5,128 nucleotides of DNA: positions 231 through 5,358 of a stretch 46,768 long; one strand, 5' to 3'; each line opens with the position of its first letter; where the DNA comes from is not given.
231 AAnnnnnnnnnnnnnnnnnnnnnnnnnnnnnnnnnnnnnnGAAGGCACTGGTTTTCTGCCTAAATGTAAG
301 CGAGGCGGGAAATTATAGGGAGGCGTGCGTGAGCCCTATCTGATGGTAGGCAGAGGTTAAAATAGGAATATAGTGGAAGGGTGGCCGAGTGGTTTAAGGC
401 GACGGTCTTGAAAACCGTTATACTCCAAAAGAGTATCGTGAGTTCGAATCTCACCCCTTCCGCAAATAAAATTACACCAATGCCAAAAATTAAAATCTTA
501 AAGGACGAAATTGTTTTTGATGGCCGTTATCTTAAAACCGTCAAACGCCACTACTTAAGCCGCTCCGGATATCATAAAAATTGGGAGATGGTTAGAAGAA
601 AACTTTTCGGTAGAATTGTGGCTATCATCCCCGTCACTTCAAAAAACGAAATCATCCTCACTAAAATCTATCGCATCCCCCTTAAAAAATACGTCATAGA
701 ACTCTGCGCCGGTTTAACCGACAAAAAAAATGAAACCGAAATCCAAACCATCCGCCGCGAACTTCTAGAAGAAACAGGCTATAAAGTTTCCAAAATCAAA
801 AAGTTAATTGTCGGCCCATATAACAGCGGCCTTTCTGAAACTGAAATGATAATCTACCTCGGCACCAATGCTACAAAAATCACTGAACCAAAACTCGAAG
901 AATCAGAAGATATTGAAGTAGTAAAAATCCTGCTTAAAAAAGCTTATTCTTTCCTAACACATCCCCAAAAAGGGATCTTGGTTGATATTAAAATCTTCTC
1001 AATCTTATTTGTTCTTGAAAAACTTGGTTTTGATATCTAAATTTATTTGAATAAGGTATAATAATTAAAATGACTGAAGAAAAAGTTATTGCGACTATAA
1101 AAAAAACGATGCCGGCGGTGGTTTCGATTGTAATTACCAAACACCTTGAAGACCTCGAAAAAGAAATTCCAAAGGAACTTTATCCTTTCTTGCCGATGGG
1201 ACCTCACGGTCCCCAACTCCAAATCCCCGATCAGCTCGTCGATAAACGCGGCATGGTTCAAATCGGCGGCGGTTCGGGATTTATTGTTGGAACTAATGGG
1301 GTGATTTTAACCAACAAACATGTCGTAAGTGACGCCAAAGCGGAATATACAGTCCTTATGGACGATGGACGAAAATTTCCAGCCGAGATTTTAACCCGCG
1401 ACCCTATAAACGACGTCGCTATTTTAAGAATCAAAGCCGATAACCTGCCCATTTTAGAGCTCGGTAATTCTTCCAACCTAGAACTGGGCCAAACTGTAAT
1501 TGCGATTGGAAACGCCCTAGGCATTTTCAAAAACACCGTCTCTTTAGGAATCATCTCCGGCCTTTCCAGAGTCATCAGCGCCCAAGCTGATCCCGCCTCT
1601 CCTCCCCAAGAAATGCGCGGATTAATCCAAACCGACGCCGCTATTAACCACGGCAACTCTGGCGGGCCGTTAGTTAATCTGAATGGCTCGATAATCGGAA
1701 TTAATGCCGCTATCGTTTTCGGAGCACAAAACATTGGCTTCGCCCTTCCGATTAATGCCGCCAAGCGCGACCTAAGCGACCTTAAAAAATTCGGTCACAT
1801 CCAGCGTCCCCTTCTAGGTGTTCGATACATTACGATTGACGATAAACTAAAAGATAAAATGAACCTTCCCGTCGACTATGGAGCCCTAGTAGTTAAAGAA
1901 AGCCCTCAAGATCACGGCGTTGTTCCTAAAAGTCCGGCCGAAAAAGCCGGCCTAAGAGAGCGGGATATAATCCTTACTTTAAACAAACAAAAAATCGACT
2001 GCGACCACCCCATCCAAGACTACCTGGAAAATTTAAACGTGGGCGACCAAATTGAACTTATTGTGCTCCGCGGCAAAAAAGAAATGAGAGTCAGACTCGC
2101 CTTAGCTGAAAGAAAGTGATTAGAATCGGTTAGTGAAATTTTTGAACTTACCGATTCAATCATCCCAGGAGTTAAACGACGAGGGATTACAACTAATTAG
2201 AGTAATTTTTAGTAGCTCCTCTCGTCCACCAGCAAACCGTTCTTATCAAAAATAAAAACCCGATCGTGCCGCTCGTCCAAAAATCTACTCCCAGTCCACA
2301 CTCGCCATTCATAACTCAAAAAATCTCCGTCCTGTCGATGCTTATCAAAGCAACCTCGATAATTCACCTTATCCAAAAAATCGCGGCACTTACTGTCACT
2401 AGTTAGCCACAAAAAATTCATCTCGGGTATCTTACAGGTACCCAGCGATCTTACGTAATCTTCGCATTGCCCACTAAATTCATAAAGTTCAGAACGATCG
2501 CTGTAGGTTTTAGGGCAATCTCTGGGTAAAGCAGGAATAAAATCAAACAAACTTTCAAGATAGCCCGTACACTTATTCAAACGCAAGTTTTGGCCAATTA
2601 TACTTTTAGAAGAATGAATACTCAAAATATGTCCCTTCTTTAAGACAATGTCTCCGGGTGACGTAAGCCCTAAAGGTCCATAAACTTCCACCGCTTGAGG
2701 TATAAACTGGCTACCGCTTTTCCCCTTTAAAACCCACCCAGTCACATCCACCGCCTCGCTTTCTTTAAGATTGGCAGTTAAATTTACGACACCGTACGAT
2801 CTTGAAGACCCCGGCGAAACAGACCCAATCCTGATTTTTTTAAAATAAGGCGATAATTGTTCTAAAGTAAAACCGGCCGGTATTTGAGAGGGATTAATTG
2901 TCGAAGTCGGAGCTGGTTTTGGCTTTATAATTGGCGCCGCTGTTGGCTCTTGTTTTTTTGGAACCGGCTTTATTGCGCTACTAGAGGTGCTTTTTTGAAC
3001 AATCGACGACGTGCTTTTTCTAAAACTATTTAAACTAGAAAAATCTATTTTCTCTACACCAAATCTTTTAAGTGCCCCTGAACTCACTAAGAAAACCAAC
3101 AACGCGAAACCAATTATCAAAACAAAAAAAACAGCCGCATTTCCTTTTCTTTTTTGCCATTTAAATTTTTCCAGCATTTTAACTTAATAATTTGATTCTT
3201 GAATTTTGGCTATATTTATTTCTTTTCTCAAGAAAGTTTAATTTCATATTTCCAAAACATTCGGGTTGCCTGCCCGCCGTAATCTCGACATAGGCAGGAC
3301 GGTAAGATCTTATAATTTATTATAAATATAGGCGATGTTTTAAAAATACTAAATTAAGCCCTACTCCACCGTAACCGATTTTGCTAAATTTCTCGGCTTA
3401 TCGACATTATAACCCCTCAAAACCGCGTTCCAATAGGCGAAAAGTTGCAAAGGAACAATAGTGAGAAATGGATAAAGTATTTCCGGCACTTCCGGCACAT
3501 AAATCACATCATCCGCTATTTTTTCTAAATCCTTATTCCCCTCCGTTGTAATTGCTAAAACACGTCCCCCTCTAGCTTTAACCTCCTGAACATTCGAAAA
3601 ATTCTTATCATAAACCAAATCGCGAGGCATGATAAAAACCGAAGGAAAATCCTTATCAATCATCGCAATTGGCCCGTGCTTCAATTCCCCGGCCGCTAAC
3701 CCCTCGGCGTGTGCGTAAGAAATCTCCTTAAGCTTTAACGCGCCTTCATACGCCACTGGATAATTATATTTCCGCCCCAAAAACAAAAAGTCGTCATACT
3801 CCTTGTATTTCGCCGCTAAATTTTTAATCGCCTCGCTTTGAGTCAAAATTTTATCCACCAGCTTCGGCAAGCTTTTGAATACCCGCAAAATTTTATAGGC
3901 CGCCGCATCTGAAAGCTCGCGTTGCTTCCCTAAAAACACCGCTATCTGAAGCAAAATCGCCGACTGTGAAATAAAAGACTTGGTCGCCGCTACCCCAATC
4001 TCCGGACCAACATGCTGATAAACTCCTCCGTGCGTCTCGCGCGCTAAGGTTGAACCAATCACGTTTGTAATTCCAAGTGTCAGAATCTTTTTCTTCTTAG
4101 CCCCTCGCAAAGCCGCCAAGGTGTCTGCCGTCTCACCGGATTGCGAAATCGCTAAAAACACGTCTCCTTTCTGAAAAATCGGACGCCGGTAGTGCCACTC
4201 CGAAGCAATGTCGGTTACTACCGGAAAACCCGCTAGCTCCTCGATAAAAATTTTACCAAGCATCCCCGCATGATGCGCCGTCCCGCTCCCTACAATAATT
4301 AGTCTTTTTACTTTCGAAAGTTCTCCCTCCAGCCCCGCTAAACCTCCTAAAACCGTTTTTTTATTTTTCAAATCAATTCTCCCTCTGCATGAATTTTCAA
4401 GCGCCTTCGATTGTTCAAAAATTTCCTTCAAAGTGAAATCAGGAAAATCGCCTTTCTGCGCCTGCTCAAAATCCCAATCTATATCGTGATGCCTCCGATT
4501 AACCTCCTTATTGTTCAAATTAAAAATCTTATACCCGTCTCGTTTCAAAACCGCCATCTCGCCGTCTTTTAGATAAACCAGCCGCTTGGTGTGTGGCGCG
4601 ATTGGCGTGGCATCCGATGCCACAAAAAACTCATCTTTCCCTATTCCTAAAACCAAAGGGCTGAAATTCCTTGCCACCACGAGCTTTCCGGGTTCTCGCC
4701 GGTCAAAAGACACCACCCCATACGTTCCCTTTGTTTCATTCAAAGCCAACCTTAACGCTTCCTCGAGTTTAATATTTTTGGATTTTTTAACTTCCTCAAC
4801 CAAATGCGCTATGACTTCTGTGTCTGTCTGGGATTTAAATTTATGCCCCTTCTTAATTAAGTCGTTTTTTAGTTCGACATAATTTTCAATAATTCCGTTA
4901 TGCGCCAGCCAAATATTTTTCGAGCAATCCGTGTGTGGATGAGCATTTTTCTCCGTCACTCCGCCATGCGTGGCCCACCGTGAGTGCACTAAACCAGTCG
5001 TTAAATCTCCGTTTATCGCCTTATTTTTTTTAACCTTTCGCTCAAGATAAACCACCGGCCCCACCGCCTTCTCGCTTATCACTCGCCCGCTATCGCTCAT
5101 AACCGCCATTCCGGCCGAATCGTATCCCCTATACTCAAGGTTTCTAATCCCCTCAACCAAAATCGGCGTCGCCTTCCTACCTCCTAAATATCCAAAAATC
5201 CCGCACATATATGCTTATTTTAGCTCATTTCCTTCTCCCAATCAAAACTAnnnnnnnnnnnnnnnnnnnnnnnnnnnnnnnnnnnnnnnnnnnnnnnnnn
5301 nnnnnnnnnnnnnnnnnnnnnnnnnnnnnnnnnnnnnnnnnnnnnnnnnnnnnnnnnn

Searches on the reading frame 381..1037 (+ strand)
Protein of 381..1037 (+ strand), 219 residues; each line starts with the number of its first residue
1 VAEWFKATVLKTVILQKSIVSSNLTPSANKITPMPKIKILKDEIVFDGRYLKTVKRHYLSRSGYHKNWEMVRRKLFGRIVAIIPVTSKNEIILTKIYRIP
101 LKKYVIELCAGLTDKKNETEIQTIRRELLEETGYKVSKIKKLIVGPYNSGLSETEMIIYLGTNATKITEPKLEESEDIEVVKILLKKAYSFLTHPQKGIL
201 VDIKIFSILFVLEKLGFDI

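Call 9: search_protein_families(library=pfam, proteins=[window:381-1037:+], max_evalue=0.001)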
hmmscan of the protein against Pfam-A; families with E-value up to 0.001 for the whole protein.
window:381-1037:+ (219 aa): 1 family
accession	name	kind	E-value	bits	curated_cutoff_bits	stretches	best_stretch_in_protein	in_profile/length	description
PF00293.34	NUDIX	-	2.6e-07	31.1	21.1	1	78-181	4-110/134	NUDIX domain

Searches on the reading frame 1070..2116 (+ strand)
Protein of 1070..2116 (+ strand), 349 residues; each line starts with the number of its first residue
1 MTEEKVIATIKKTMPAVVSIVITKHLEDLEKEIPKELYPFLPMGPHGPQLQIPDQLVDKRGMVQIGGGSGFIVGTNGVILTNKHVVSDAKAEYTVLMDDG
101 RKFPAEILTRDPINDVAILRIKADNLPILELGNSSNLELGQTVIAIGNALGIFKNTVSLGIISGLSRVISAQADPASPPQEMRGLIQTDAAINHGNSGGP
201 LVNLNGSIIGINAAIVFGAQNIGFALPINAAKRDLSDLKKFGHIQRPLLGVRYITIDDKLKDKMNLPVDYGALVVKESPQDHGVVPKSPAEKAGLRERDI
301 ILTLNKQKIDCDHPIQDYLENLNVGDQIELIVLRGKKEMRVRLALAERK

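Call 9: search_protein_families(library=pfam, proteins=[window:1070-2116:+], max_evalue=0.001)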
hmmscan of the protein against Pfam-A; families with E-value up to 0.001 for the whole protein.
window:1070-2116:+ (349 aa): 5 families
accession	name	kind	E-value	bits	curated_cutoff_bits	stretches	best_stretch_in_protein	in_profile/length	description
PF13365.12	Trypsin_2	-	6e-32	111.8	27.6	1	68-211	1-144/144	Trypsin-like peptidase domain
PF00089.32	Trypsin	-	1.5e-15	58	20.6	1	62-230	17-215/220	Trypsin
PF13180.12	PDZ_2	-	3.3e-10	40.5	27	1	248-344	2-79/80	PDZ domain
PF17820.7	PDZ_6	-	5.5e-09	36.1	27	1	284-334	5-54/54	PDZ domain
PF10459.15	Peptidase_S46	-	5.3e-05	22.5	22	0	56-89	37-70/698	Peptidase S46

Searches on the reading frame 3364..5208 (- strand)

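Call 9: search_protein_families(library=pfam, proteins=[window:3364-5208:-], max_evalue=0.001)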
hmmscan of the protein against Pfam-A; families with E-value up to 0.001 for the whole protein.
window:3364-5208:- (615 aa): 5 families
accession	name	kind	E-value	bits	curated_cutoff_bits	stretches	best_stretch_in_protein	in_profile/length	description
PF01380.27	SIS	-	8.6e-50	168.4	25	2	296-424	1-130/131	SIS domain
PF13522.11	GATase_6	-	2.1e-19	70.3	27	1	70-199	11-130/130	Glutamine amidotransferase domain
PF13537.11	GATase_7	-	5.2e-17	62.4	25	1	85-201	9-119/123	Glutamine amidotransferase domain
PF13580.11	SIS_2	-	0.00041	20.8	27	0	344-381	100-137/138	SIS domain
PF13230.11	GATase_4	-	0.0006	19.3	23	1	73-153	75-156/272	Glutamine amidotransferases class-II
